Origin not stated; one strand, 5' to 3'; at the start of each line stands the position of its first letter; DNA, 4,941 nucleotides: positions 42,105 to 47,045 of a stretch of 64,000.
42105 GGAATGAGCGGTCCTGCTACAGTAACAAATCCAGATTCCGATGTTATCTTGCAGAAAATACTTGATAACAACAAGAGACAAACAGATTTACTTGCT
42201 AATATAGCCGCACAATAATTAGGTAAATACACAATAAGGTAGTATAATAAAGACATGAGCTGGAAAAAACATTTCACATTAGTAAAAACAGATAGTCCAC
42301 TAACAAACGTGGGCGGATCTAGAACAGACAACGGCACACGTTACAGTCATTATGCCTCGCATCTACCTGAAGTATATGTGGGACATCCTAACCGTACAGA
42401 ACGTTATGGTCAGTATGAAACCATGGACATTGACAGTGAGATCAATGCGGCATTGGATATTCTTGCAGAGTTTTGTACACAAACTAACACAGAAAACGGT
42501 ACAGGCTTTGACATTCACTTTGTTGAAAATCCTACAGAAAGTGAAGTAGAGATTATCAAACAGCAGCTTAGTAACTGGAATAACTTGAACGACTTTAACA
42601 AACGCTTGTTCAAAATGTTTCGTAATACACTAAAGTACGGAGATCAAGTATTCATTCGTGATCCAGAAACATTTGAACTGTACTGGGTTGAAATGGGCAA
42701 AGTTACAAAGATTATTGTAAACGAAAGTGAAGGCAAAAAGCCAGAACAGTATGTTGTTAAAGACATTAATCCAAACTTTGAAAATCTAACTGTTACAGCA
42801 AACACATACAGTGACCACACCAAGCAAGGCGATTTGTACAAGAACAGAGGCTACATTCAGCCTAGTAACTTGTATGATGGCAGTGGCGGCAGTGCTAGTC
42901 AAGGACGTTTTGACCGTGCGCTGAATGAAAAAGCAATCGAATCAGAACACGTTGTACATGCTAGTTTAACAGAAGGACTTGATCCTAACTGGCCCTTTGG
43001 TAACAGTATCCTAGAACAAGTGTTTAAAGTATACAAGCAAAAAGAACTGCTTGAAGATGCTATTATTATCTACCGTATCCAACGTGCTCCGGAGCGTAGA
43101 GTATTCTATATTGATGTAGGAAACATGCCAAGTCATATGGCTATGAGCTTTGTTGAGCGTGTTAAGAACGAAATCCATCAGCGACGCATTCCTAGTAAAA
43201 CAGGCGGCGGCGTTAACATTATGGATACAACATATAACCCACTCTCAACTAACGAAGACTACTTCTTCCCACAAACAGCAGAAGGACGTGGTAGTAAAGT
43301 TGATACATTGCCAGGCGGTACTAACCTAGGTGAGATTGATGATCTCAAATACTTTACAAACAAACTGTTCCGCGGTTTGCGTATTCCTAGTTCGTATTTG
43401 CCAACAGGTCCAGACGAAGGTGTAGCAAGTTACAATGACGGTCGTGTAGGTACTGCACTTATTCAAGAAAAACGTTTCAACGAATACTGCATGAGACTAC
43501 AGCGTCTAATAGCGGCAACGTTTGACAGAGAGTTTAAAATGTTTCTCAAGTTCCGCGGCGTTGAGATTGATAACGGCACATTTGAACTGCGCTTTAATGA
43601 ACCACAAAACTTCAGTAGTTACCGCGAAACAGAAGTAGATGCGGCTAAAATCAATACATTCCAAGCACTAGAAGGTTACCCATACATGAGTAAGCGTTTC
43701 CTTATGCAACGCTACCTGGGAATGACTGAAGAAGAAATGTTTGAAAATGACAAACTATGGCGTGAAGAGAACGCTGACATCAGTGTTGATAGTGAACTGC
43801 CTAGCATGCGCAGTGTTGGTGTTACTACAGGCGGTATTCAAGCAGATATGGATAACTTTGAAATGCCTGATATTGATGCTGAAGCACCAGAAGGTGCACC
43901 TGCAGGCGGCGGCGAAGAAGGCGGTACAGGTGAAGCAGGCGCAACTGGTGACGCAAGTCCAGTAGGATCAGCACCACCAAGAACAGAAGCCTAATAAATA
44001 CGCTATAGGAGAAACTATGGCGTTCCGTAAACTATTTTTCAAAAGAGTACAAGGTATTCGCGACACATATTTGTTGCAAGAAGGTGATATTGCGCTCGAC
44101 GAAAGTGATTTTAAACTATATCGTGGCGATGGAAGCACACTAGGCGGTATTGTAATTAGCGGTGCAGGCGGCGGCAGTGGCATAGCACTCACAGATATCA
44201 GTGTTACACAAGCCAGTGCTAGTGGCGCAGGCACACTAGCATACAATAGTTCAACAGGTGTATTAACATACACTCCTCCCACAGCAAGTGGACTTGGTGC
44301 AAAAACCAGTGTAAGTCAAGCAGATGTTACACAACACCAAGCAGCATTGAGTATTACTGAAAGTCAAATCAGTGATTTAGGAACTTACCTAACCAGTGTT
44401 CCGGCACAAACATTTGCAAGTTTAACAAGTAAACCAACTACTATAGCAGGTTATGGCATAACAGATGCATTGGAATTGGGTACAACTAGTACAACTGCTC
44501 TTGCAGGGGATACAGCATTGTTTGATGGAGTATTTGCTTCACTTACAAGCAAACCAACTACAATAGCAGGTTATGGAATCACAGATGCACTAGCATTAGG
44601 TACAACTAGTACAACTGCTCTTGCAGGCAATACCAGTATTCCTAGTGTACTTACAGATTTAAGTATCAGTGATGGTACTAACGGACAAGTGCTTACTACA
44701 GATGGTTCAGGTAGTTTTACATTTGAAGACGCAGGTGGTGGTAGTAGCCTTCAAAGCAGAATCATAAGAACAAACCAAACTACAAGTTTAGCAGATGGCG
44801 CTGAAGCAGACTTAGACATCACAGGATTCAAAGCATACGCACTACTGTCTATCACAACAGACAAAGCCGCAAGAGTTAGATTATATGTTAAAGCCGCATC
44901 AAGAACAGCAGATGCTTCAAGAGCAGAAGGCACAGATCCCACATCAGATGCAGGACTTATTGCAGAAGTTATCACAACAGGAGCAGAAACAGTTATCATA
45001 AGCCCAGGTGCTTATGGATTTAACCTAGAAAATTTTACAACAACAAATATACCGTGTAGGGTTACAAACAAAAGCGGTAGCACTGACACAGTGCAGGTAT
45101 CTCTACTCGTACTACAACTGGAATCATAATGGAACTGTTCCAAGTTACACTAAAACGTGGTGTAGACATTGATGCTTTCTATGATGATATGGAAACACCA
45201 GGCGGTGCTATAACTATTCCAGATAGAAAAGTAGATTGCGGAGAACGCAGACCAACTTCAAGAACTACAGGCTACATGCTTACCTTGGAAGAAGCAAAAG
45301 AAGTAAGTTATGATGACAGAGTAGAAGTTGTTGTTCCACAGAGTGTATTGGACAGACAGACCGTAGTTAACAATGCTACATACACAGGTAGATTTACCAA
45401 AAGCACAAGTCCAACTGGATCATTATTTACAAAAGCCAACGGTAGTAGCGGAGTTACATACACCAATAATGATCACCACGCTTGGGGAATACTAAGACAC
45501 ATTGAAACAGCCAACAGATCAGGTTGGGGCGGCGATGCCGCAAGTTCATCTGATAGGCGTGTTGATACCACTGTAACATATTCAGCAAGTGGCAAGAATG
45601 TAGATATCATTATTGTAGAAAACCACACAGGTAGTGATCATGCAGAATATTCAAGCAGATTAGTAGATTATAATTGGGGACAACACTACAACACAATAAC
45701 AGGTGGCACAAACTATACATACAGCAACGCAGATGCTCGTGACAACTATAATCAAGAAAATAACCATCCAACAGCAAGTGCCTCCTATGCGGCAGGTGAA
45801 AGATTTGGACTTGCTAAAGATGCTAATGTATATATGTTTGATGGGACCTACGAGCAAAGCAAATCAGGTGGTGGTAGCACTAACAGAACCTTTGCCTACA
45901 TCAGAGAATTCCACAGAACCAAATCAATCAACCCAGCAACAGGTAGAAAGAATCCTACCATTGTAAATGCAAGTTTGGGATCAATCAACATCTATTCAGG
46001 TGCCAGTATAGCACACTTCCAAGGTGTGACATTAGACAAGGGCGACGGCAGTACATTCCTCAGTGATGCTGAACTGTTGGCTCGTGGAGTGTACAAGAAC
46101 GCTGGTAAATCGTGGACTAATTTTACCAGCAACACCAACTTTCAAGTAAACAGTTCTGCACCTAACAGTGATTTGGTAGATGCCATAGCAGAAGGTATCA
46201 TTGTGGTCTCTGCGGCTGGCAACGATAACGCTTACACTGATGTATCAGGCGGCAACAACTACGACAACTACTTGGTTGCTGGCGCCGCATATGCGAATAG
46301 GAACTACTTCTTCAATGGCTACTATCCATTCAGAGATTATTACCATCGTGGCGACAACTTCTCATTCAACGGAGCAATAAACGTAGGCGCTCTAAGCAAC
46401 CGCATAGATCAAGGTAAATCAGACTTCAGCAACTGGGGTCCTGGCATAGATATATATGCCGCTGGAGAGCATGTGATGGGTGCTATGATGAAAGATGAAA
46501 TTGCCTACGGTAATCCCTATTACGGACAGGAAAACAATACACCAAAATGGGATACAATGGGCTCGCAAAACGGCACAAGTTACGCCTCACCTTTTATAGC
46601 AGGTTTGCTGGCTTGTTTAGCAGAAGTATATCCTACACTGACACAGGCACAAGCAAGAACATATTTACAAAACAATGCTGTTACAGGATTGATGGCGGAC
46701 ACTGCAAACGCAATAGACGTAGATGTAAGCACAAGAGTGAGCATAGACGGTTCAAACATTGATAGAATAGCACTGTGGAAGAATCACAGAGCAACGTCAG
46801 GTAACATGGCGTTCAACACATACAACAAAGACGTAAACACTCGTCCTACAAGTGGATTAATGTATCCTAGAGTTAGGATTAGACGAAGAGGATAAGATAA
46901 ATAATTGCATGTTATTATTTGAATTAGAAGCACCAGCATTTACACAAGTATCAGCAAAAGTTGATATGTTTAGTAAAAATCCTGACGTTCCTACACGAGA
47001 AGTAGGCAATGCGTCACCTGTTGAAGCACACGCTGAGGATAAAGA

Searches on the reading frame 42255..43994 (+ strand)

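Call 6: search_protein_families(library=pfam, proteins=[window:42255-43994:+], max_evalue=0.01)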
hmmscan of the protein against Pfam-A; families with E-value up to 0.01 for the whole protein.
window:42255-43994:+ (579 aa): 1 family
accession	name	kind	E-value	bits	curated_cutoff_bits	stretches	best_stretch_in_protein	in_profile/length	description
PF07230.16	Portal_T4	-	3.6e-107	359.3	22.9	1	48-505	2-433/433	Bacteriophage T4-like portal protein (Gp20)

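Call 7: search_protein_families(library=phrogs, proteins=[window:42255-43994:+], max_evalue=0.01)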
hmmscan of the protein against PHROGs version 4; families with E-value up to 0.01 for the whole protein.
window:42255-43994:+ (579 aa): 3 families
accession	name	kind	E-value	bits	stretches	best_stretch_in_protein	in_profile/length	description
phrog_213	-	head and packaging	4e-111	373.2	1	21-508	33-500/528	portal protein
phrog_1497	-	head and packaging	2.4e-05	24.4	1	46-130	64-150/549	portal protein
phrog_12349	-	unknown function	0.0016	19.8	1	279-316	57-94/97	-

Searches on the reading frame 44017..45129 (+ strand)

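Call 6: search_protein_families(library=pfam, proteins=[window:44017-45129:+], max_evalue=0.01)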
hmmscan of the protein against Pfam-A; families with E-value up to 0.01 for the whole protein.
window:44017-45129:+ (370 aa): 0 families

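Call 7: search_protein_families(library=phrogs, proteins=[window:44017-45129:+], max_evalue=0.01)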
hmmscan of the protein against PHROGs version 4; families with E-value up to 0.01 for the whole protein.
window:44017-45129:+ (370 aa): 8 families
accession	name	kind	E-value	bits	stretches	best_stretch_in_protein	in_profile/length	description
phrog_9627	-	unknown function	2.4e-34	119.7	1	61-369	426-663/676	-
phrog_15343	-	unknown function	1.8e-23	84.1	1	185-369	36-212/213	-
phrog_28171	-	unknown function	2.4e-07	30.8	2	103-154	68-115/476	-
phrog_9729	-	tail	1.2e-06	28.4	1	48-120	334-404/750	tail fiber protein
phrog_33377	-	unknown function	0.00014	21.4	0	127-155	132-161/456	-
phrog_26019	-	unknown function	0.00052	18.7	0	97-153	816-871/1347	-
phrog_3018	-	head and packaging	0.00093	19.4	0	173-263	176-268/341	head decoration protein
phrog_9574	-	tail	0.0024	17.3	0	117-160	526-569/773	tail protein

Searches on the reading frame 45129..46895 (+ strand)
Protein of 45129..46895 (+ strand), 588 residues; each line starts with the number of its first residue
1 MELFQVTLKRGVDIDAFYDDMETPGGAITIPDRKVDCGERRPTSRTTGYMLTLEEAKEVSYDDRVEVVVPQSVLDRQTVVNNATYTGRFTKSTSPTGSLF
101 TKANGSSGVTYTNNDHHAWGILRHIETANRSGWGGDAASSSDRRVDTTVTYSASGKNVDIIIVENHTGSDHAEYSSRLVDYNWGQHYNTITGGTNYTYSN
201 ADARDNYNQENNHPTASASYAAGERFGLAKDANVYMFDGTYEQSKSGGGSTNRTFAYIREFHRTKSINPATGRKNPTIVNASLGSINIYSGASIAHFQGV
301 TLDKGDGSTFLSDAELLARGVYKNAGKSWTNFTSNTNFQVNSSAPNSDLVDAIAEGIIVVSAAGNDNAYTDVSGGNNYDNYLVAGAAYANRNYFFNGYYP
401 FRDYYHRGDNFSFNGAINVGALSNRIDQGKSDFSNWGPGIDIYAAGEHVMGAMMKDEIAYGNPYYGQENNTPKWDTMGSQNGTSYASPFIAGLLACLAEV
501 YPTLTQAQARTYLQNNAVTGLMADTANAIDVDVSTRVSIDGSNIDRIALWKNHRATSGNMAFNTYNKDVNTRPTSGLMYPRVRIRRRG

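Call 6: search_protein_families(library=pfam, proteins=[window:45129-46895:+], max_evalue=0.01)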
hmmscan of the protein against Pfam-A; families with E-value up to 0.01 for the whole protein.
window:45129-46895:+ (588 aa): 1 family
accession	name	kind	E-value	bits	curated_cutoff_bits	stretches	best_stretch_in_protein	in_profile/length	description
PF00082.27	Peptidase_S8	-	4.8e-24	85.6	21.8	1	194-519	37-275/288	Subtilase family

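Call 7: search_protein_families(library=phrogs, proteins=[window:45129-46895:+], max_evalue=0.01)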
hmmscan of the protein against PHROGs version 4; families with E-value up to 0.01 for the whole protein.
window:45129-46895:+ (588 aa): 2 families
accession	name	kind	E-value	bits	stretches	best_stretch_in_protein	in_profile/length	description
phrog_9158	-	unknown function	9.6e-79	266.8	1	4-556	8-551/696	-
phrog_3677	-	other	6.8e-18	64.9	1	177-517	616-827/1125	protease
